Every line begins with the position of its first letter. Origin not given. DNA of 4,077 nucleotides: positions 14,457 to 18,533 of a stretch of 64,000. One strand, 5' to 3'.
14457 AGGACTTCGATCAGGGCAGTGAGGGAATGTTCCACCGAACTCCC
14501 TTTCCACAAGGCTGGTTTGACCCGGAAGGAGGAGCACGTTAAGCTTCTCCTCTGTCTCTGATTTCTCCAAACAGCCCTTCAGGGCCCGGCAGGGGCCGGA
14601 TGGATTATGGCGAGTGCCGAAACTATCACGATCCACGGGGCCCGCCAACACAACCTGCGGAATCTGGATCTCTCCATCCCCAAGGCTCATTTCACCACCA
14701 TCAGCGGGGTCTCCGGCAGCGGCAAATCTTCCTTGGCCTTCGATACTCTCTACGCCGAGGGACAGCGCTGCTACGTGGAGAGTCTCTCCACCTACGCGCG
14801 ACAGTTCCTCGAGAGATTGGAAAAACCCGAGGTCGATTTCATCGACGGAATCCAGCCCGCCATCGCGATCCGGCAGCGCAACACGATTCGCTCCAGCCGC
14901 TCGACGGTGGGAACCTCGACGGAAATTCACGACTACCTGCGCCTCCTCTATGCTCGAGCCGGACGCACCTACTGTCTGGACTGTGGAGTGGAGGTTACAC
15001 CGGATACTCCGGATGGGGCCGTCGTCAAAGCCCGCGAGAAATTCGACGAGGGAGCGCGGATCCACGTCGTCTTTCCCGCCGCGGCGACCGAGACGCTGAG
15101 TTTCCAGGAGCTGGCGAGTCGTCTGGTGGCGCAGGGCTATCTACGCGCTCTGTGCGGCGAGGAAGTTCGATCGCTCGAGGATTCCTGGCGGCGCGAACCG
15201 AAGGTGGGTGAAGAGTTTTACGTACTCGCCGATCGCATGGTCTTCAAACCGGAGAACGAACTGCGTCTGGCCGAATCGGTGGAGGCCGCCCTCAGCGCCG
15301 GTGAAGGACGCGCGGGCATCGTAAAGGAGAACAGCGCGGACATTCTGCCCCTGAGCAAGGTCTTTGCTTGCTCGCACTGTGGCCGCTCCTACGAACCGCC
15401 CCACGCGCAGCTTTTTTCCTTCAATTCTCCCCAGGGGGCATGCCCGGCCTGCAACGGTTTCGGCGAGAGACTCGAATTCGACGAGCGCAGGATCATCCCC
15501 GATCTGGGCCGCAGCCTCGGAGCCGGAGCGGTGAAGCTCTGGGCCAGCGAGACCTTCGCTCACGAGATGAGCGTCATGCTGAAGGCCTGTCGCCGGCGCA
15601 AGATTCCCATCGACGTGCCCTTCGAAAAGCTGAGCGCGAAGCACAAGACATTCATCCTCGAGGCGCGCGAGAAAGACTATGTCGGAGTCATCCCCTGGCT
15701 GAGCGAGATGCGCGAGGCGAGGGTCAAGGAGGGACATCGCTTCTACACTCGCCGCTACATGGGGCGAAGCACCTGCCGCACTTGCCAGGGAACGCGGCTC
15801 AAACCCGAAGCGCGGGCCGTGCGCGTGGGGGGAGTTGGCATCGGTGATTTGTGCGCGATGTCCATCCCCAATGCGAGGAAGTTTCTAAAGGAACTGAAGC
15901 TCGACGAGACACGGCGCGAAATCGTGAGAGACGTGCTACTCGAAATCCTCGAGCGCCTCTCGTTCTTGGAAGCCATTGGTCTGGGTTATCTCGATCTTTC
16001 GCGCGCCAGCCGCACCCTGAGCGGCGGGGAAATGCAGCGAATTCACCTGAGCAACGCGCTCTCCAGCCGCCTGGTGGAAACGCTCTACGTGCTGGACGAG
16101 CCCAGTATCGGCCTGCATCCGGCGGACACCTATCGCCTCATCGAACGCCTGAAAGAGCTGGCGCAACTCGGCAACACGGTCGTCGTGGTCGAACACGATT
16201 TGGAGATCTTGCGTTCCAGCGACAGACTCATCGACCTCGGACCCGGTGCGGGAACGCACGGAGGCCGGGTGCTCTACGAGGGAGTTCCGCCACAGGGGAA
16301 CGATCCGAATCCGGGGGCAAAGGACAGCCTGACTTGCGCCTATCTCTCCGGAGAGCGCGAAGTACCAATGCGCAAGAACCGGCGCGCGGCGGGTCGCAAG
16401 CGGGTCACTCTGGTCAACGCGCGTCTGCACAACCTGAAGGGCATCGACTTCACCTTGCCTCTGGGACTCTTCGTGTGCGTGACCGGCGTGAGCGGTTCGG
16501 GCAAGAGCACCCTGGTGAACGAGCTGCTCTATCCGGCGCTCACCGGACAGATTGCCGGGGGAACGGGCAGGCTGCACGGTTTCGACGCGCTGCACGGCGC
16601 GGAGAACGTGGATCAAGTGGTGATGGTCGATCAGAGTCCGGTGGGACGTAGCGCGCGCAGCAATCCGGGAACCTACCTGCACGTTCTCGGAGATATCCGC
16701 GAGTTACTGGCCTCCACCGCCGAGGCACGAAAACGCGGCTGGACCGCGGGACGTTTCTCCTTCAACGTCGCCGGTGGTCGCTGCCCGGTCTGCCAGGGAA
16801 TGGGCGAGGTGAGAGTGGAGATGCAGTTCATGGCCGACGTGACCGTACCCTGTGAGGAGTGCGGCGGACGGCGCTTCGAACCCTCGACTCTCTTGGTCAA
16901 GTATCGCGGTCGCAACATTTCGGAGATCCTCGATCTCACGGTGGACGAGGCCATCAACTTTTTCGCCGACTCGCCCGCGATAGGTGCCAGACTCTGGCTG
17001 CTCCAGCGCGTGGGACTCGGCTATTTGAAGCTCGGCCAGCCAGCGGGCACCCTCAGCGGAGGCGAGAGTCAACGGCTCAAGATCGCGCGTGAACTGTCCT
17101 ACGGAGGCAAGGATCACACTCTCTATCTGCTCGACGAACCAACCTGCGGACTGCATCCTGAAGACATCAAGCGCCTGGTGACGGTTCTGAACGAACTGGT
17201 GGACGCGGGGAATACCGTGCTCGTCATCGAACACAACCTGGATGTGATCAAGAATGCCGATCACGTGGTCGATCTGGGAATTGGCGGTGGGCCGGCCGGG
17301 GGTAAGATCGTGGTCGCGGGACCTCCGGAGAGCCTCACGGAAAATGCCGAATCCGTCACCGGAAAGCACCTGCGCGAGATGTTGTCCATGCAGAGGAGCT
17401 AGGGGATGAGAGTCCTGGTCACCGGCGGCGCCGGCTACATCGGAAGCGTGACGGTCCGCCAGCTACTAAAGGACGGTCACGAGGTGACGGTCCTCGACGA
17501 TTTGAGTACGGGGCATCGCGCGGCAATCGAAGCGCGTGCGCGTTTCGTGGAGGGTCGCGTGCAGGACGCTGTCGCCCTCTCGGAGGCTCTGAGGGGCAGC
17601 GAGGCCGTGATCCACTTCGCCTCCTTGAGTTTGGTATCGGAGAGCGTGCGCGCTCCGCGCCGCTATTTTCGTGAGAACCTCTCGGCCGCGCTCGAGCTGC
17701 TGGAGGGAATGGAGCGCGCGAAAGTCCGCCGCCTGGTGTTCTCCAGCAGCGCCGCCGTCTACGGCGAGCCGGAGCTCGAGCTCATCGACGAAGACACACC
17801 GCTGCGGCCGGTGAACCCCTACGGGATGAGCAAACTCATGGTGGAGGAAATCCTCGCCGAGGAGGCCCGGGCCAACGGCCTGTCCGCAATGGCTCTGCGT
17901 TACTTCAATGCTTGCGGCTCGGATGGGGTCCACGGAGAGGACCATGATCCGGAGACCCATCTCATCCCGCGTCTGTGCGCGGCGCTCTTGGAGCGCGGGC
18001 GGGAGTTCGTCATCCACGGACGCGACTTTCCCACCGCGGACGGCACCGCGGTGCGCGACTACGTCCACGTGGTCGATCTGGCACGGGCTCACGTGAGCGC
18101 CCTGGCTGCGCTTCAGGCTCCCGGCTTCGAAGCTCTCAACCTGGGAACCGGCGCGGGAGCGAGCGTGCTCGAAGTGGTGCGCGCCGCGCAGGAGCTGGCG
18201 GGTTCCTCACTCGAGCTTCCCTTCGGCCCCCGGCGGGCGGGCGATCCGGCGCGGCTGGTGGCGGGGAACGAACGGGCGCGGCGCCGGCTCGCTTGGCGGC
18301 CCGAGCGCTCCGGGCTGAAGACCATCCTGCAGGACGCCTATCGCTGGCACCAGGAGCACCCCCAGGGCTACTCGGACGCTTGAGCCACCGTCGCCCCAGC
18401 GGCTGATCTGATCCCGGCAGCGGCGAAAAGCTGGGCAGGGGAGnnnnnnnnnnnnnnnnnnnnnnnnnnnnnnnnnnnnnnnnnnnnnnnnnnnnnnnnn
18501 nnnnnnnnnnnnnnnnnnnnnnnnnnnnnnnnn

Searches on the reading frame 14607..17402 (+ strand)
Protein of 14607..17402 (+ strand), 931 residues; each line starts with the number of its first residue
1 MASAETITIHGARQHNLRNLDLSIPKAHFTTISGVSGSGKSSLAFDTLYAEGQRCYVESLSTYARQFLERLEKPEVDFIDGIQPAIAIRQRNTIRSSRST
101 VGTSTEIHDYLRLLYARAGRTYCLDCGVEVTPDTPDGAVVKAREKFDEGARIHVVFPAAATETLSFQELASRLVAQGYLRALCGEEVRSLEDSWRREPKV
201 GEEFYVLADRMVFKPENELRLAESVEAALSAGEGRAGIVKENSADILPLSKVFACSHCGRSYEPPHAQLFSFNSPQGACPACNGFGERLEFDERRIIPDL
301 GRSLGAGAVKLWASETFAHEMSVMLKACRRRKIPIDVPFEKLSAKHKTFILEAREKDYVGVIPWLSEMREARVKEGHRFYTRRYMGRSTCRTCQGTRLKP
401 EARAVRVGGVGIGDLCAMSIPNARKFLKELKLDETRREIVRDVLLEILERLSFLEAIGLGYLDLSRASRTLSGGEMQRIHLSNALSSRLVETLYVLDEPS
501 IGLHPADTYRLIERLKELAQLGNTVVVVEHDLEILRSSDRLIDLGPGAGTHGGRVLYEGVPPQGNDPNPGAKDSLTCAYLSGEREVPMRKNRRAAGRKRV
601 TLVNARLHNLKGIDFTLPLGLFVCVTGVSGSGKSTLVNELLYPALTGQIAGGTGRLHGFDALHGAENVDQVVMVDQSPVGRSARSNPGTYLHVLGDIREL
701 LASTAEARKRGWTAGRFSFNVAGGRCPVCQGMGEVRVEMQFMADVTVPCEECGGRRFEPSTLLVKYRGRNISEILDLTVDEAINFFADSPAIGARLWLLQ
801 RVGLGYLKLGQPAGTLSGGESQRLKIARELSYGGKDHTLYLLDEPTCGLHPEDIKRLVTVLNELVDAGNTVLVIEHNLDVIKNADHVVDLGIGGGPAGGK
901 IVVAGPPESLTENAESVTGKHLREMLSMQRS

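Call 5: search_protein_families(library=pfam, proteins=[window:14607-17402:+], max_evalue=0.01)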
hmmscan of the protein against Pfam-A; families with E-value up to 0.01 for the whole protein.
window:14607-17402:+ (931 aa): 22 families
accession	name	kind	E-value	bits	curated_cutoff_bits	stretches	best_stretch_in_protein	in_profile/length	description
PF00005.33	ABC_tran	-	1.1e-19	71.9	25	2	801-846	91-136/137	ABC transporter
PF17760.6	UvrA_inter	-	3.3e-13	49.9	23.3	1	144-238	11-105/109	UvrA interaction domain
PF02463.25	SMC_N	-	1.4e-10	41.4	40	0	815-889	136-210/220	RecF/RecN/SMC N terminal domain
PF17755.6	UvrA_DNA-bind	-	9.1e-09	36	23.2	1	292-357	1-66/110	UvrA DNA-binding domain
PF13304.12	AAA_21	-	5e-08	33.8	27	1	479-535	245-303/304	AAA domain, putative AbiEii toxin, Type IV TA system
PF13191.12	AAA_16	-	2.5e-07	31.8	32.6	1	621-645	25-49/167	AAA ATPase domain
PF13476.12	AAA_23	-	2.9e-07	31.8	27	0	601-651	3-49/201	AAA domain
PF20703.3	nSTAND1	-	5.2e-07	30.1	27.1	0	621-652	34-65/379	Novel STAND NTPase 1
PF13555.12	AAA_29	-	1.5e-06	28.2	27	0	620-643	23-48/61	P-loop containing region of AAA domain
PF14258.12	DUF4350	-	4e-06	27.7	30.4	0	832-891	34-82/181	Domain of unknown function (DUF4350)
PF00684.25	DnaJ_CXXCXGXG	-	5.2e-06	27.1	32.7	0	725-755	17-50/65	DnaJ central domain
PF03193.22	RsgA_GTPase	-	1.1e-05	25.7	30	0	607-642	94-128/174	RsgA GTPase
PF13175.12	AAA_15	-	2.4e-05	24.6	32.1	0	492-526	330-364/374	AAA ATPase domain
PF20720.3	nSTAND3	-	0.00023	21.3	27.2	0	622-646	19-43/155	Novel STAND NTPase 3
PF13401.12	AAA_22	-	0.00024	21.9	27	0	622-642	7-27/130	AAA domain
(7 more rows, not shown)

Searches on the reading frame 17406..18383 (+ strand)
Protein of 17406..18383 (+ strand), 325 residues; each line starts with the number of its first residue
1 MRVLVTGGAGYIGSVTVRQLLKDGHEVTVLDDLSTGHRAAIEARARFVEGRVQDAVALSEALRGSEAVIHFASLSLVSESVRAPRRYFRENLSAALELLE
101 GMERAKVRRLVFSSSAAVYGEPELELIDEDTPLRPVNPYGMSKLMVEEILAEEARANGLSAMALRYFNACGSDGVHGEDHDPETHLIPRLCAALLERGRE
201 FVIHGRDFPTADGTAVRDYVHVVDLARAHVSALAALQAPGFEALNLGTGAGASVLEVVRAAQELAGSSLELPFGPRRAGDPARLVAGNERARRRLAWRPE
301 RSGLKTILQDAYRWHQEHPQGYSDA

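Call 5: search_protein_families(library=pfam, proteins=[window:17406-18383:+], max_evalue=0.01)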
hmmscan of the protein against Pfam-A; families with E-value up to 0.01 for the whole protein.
window:17406-18383:+ (325 aa): 10 families
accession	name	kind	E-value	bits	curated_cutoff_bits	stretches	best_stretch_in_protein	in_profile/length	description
PF01370.27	Epimerase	-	1.2e-57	195.6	20.9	1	3-247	1-240/240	NAD dependent epimerase/dehydratase family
PF16363.11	GDP_Man_Dehyd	-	4.7e-44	151.6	27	1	4-302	1-324/332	GDP-mannose 4,6 dehydratase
PF01073.25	3Beta_HSD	-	1.8e-19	70.3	22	1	4-239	1-235/280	3-beta hydroxysteroid dehydrogenase/isomerase family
PF13460.12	NAD_binding_10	-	4e-14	53.3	27.2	1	7-126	1-111/184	NAD(P)H-binding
PF02719.21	Polysacc_synt_2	-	1.4e-10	41.3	20.2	1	3-174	1-176/293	Polysaccharide biosynthesis protein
PF05368.20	NmrA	-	8.9e-09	35.8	27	1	2-115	4-107/298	NmrA-like family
PF04321.23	RmlD_sub_bind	-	2.2e-08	33.9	27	1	1-153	1-139/287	RmlD substrate binding domain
PF07993.18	NAD_binding_4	-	8.5e-07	28.8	20.1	1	66-166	90-204/258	Male sterility protein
PF03435.24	Sacchrp_dh_NADP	-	0.0012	19.6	25.1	1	8-72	5-76/129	Saccharopine dehydrogenase NADP binding domain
PF00106.31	adh_short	-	0.0048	16.8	26.6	1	3-60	3-66/195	short chain dehydrogenase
